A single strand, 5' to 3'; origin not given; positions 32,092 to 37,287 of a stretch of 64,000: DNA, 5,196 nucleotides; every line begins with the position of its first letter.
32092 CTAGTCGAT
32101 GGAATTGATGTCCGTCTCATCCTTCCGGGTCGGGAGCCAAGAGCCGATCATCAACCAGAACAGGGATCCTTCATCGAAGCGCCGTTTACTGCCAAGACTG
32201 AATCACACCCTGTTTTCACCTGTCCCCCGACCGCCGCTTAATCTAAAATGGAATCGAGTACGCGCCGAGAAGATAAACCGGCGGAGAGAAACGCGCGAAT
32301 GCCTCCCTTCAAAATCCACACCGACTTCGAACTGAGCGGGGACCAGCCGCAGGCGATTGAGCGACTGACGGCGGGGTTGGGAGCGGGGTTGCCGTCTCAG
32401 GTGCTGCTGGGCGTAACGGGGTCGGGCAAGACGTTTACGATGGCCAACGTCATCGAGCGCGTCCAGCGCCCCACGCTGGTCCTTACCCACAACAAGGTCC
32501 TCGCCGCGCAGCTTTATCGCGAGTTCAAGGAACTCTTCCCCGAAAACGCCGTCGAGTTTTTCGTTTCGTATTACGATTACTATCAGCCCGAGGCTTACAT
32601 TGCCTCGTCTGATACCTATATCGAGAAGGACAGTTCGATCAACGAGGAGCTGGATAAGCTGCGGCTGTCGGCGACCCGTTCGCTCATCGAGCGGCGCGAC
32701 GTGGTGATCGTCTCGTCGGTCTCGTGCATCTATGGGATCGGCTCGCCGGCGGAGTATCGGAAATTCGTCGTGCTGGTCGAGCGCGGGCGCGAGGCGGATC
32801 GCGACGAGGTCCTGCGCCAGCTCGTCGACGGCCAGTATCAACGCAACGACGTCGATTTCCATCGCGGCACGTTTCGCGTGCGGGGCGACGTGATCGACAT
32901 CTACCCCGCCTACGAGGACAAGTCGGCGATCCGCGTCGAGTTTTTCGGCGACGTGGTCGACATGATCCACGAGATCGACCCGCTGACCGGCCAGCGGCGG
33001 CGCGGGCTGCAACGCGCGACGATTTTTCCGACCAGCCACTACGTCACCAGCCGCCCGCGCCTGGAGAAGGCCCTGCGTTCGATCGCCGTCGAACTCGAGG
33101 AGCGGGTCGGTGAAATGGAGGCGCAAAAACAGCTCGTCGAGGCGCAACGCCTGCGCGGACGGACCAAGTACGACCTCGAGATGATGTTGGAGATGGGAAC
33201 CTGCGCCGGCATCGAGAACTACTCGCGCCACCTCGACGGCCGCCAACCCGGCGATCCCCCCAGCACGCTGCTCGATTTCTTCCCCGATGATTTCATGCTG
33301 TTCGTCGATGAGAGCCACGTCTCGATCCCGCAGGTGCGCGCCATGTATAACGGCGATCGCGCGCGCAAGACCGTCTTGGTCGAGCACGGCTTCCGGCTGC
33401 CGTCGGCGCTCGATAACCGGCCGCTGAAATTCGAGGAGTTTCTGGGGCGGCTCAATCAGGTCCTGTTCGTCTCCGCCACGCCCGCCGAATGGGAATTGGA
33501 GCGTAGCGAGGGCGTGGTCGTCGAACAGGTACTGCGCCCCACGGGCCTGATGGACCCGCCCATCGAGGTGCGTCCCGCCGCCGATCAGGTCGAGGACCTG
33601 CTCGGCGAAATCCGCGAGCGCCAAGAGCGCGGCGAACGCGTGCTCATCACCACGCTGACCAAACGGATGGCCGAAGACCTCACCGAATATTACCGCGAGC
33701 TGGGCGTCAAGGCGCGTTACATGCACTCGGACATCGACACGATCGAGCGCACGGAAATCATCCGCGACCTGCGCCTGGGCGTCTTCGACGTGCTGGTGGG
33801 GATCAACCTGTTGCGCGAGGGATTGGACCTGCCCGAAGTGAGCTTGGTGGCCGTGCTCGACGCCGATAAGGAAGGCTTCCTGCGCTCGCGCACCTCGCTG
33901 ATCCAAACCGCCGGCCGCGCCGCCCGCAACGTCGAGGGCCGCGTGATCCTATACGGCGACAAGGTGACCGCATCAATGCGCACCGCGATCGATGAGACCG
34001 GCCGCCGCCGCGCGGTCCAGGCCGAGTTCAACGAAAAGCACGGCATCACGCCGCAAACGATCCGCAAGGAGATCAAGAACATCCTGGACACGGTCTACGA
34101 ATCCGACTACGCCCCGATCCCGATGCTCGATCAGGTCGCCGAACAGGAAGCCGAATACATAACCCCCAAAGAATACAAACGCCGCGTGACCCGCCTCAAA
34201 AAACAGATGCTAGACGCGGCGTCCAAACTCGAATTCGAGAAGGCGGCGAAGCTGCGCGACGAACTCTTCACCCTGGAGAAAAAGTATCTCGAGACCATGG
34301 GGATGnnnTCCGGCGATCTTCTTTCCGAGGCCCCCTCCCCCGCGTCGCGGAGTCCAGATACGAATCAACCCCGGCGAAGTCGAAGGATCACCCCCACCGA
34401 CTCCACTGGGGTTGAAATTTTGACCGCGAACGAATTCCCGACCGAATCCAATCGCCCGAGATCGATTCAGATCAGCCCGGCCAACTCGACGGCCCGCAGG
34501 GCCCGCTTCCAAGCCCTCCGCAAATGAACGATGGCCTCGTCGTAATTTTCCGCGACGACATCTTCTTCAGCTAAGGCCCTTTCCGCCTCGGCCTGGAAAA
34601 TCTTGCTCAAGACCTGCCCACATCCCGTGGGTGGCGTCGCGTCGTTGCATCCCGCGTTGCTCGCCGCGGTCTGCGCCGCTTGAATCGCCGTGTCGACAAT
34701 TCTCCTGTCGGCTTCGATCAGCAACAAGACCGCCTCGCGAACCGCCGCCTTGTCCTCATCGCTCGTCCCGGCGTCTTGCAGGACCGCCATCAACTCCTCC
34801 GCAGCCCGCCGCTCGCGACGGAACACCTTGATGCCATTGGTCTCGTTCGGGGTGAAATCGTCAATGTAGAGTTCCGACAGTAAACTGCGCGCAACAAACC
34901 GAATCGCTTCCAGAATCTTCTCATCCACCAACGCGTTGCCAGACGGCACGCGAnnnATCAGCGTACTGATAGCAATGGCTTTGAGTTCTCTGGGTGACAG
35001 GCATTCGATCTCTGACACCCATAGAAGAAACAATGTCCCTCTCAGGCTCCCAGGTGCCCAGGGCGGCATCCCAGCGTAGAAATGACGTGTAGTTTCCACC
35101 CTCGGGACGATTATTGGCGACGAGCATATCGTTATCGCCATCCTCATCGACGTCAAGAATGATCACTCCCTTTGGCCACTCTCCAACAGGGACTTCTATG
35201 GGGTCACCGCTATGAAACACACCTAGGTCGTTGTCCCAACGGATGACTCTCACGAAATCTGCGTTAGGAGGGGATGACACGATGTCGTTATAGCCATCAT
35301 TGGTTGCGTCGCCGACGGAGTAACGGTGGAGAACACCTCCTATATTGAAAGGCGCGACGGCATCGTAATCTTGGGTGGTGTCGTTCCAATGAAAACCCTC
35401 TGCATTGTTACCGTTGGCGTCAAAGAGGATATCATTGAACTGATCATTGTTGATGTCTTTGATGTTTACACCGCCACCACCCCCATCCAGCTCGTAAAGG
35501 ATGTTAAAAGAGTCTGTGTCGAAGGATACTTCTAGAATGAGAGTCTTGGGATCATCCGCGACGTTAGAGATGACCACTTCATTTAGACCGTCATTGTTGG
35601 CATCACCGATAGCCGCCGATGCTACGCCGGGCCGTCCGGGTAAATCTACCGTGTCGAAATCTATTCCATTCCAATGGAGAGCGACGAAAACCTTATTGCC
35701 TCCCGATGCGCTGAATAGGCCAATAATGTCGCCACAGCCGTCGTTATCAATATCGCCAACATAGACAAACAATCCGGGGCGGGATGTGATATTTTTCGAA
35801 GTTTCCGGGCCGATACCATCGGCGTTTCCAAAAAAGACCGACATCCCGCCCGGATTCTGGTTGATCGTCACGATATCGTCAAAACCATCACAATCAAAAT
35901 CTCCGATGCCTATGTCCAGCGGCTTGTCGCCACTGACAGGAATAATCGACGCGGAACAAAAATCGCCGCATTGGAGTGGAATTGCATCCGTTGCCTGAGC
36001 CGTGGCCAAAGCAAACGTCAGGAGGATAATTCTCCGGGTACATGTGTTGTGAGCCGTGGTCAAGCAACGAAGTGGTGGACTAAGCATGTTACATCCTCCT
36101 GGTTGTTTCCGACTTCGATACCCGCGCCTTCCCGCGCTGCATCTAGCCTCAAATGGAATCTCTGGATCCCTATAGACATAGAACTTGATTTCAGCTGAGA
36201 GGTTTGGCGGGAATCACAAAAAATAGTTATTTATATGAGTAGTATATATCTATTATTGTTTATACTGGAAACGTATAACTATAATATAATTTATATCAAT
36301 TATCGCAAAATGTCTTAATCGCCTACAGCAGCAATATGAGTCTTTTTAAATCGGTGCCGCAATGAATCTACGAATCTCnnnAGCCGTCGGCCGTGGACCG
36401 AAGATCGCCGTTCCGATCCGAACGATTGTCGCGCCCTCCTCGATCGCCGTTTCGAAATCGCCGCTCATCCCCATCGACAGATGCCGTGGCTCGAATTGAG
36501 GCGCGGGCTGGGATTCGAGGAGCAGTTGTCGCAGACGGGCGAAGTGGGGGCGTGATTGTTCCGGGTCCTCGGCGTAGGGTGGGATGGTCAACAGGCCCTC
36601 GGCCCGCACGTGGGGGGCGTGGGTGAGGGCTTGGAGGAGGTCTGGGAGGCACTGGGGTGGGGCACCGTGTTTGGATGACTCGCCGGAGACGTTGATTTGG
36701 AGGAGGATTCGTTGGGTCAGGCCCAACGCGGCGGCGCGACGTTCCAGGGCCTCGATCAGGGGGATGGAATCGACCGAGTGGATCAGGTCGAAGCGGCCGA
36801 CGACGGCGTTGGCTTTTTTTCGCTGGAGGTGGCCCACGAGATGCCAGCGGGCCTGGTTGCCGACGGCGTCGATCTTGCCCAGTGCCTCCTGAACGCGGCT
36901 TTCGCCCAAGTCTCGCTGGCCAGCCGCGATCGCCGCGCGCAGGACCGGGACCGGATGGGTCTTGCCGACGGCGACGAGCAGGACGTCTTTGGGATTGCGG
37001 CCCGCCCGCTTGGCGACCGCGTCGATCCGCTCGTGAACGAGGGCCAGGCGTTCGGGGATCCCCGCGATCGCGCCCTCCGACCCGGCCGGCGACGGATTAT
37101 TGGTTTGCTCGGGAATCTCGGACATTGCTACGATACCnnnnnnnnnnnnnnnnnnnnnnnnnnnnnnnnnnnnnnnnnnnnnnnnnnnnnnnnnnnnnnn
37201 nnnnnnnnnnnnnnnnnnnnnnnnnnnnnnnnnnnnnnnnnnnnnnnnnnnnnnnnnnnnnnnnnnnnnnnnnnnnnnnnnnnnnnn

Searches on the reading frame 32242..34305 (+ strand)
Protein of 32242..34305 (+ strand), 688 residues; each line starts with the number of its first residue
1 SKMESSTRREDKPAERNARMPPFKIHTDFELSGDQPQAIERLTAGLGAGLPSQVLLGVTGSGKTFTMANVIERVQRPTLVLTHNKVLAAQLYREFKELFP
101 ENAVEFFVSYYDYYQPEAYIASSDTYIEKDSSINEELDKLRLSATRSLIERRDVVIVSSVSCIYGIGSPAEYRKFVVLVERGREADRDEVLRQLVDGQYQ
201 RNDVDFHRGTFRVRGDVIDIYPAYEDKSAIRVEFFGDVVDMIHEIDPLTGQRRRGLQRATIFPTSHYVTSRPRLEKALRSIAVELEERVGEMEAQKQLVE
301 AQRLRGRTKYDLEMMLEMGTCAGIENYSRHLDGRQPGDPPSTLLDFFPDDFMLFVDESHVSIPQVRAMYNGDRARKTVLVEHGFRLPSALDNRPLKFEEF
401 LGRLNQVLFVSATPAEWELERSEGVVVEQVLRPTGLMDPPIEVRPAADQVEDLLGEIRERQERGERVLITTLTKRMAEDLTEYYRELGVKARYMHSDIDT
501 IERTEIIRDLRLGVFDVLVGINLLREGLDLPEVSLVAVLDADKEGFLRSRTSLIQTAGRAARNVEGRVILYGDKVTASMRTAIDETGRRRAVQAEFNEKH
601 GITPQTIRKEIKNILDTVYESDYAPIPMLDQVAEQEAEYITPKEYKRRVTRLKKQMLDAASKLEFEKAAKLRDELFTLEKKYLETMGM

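Call 27: search_protein_families(library=pfam, proteins=[window:32242-34305:+], max_evalue=0.001)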
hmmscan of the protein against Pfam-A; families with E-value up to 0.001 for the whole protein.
window:32242-34305:+ (688 aa): 6 families
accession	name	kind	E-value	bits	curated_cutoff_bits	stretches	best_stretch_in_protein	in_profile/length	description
PF17757.6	UvrB_inter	-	5e-33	113.5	22.9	1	179-267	3-91/91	UvrB interaction domain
PF12344.14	UvrB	-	5.1e-21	74.7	27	1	570-612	1-43/43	Ultra-violet resistance protein B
PF00271.37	Helicase_C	-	2.5e-20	73.2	23.5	1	451-563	4-109/110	Helicase conserved C-terminal domain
PF04851.21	ResIII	-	4.2e-11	43.5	22.5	1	30-137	3-114/164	Type III restriction enzyme, res subunit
PF02151.25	UVR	-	4.2e-08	33.1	21.5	1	646-680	1-35/36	UvrB/uvrC motif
PF00270.35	DEAD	-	2.5e-06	27.8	26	1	35-105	4-77/167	DEAD/DEAH box helicase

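Call 46: find_homologous_proteins(query=window:32248-34305:+, max_evalue=1e-100)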
Query window:32248-34305:+ (686 aa): 8000 proteins with E <= 1e-100 among 8000 candidates; the best 120 are listed.
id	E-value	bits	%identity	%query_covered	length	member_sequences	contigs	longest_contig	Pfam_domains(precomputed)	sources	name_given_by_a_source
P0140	0.0e+0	1474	100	98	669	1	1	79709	PF00270.36,PF02151.26,PF17757.7,PF00271.38,PF27431.1,PF04851.22,PF12344.15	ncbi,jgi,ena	-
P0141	0.0e+0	1431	96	98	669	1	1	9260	PF00270.36,PF02151.26,PF17757.7,PF00271.38,PF27431.1,PF04851.22,PF12344.15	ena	-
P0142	0.0e+0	1238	83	97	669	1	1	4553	PF02151.26,PF17757.7,PF00271.38,PF27431.1,PF04851.22,PF12344.15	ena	-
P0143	0.0e+0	1220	80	97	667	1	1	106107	PF00270.36,PF02151.26,PF17757.7,PF00271.38,PF27431.1,PF04851.22,PF12344.15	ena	-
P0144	0.0e+0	1213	81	97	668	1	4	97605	PF02151.26,PF17757.7,PF00271.38,PF27431.1,PF04851.22,PF12344.15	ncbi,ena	-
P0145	0.0e+0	1197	79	97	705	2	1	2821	PF00270.36,PF02151.26,PF17757.7,PF00271.38,PF27431.1,PF04851.22,PF12344.15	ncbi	-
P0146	0.0e+0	1196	79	97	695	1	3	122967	PF02151.26,PF17757.7,PF00271.38,PF27431.1,PF04851.22,PF12344.15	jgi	jgi:excinuclease ABC subunit B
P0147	0.0e+0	1195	79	97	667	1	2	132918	PF00270.36,PF02151.26,PF17757.7,PF00271.38,PF27431.1,PF04851.22,PF12344.15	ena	-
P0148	0.0e+0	1191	80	97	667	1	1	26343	PF00270.36,PF02151.26,PF17757.7,PF00271.38,PF27431.1,PF04851.22,PF12344.15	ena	-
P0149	0.0e+0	1191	79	95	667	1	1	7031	PF00270.36,PF02151.26,PF17757.7,PF00271.38,PF27431.1,PF04851.22,PF12344.15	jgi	jgi:excinuclease ABC subunit B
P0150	0.0e+0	1184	79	97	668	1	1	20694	PF02151.26,PF17757.7,PF00271.38,PF27431.1,PF04851.22,PF12344.15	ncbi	-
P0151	0.0e+0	1175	78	97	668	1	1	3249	PF00270.36,PF02151.26,PF17757.7,PF00271.38,PF27431.1,PF04851.22,PF12344.15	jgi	jgi:excinuclease ABC subunit B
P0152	0.0e+0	1170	78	97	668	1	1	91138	PF00270.36,PF02151.26,PF17757.7,PF00271.38,PF27431.1,PF04851.22,PF12344.15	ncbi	ncbi:MAG: excinuclease ABC subunit UvrB [Candidatus Sumerlaeia bacterium]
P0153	0.0e+0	1169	77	97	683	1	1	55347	PF02151.26,PF17757.7,PF00271.38,PF27431.1,PF04851.22,PF12344.15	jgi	jgi:excinuclease ABC subunit B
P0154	0.0e+0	1169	78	97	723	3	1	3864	PF02151.26,PF17757.7,PF00271.38,PF27431.1,PF04851.22,PF12344.15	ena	-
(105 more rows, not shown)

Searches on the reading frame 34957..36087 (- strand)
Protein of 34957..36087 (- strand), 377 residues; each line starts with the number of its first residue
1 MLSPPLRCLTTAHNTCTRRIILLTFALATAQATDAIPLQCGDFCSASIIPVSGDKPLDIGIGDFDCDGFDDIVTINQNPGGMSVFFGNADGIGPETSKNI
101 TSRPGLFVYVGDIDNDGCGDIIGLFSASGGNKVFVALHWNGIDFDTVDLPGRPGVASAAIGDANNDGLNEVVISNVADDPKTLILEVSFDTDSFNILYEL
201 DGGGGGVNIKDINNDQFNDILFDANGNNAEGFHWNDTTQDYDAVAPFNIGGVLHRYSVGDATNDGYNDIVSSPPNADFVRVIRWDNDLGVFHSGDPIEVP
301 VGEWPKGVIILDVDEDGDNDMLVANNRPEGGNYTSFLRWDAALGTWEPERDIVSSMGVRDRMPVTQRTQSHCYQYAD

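Call 28: search_protein_families(library=pfam, proteins=[window:34957-36087:-], max_evalue=0.001)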
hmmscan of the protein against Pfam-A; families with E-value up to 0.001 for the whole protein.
window:34957-36087:- (377 aa): 1 family
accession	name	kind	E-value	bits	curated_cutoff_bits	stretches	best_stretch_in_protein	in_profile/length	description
PF13517.12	FG-GAP_3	-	1.8e-16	60.9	26.9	2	260-323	1-61/61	FG-GAP-like repeat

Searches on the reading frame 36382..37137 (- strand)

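Call 27: search_protein_families(library=pfam, proteins=[window:36382-37137:-], max_evalue=0.001)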
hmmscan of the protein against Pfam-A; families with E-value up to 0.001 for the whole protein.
window:36382-37137:- (252 aa): 1 family
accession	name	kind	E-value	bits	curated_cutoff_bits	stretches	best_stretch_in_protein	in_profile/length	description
PF01168.26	Ala_racemase_N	-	3.2e-25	89.6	24.1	1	36-250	8-220/220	Alanine racemase, N-terminal domain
